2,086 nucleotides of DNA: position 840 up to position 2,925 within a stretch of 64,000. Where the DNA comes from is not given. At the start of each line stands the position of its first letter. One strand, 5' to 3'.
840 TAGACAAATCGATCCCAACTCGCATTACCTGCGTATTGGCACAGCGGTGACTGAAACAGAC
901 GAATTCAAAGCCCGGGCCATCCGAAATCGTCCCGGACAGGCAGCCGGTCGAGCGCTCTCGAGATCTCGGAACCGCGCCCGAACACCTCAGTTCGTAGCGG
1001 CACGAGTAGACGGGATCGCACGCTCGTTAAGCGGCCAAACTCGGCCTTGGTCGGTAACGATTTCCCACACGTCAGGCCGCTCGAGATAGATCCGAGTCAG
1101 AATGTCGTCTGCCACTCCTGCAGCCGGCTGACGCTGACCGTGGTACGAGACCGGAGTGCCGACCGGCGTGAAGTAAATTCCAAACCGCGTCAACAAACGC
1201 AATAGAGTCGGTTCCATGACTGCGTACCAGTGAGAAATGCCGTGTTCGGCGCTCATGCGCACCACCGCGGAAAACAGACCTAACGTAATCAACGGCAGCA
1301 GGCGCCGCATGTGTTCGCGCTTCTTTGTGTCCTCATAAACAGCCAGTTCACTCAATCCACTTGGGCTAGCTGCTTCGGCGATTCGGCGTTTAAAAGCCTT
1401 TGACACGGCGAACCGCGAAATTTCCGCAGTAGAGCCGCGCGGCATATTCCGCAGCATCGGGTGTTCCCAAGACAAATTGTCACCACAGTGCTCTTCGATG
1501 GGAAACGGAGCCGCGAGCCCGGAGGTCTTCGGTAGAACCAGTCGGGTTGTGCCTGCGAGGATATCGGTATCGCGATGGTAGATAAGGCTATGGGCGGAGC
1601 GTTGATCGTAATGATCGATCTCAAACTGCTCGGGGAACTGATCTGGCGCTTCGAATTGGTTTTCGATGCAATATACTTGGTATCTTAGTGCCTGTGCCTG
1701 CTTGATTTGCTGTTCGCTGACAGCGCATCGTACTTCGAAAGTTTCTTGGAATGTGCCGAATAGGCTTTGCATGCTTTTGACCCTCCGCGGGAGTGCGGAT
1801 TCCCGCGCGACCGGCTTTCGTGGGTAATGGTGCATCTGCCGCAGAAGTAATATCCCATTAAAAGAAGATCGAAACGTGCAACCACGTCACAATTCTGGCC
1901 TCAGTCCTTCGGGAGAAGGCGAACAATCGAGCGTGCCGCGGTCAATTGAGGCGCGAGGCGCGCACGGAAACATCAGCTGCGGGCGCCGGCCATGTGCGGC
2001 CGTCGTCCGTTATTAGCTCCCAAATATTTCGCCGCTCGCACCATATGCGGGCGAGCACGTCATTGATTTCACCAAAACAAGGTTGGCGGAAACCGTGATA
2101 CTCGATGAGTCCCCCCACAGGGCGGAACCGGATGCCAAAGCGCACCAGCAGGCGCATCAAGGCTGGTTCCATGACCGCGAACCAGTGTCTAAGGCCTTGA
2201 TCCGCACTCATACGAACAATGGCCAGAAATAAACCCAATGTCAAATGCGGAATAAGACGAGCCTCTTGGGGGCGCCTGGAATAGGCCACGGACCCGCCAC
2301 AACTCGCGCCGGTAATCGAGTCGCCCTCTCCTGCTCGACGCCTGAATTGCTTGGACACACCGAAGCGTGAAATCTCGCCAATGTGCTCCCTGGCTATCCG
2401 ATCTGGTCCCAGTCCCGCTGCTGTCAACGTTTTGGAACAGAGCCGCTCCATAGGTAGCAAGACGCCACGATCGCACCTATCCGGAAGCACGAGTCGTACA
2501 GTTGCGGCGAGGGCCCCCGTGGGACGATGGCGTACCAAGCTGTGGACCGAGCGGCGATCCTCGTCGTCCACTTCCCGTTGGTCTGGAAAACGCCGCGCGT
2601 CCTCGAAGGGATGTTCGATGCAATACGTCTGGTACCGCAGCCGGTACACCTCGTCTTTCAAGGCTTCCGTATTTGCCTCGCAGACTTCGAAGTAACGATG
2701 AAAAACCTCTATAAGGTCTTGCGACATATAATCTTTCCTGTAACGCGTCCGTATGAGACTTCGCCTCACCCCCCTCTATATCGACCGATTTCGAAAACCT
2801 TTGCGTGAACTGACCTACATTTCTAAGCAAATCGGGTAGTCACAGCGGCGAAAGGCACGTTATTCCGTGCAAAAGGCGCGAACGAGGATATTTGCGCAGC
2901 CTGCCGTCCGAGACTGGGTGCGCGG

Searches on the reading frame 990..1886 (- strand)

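Call 31: search_protein_families(library=pfam, proteins=[window:990-1886:-])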
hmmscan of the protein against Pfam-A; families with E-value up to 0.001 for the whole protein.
window:990-1886:- (299 aa): 3 families
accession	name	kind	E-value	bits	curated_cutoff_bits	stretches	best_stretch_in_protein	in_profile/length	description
PF13444.12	Acetyltransf_5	-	2.4e-14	54.3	22.4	1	67-168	1-94/102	Acetyltransferase (GNAT) domain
PF21926.2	FeeM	-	8.7e-08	32.5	27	1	63-169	1-96/158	N-acyl amino acid synthase FeeM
PF00765.23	Autoind_synth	-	8.2e-06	25.9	24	0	190-249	105-164/183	Autoinducer synthase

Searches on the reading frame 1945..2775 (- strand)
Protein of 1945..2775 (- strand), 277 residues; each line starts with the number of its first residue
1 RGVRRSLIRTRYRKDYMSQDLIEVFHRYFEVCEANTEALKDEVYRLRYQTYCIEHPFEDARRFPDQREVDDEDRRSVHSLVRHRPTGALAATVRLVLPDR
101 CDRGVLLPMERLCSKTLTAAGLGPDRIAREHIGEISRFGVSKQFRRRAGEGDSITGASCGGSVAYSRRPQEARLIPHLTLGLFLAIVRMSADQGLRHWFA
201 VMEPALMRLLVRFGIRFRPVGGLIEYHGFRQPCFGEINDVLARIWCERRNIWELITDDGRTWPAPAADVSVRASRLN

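Call 31: search_protein_families(library=pfam, proteins=[window:1945-2775:-])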
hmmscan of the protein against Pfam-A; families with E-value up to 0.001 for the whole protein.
window:1945-2775:- (277 aa): 2 families
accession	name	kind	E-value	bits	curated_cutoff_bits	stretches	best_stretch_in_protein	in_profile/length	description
PF13444.12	Acetyltransf_5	-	3.9e-14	53.6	22.4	1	46-148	1-95/102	Acetyltransferase (GNAT) domain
PF21926.2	FeeM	-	6.9e-05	23.1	27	1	42-147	1-95/158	N-acyl amino acid synthase FeeM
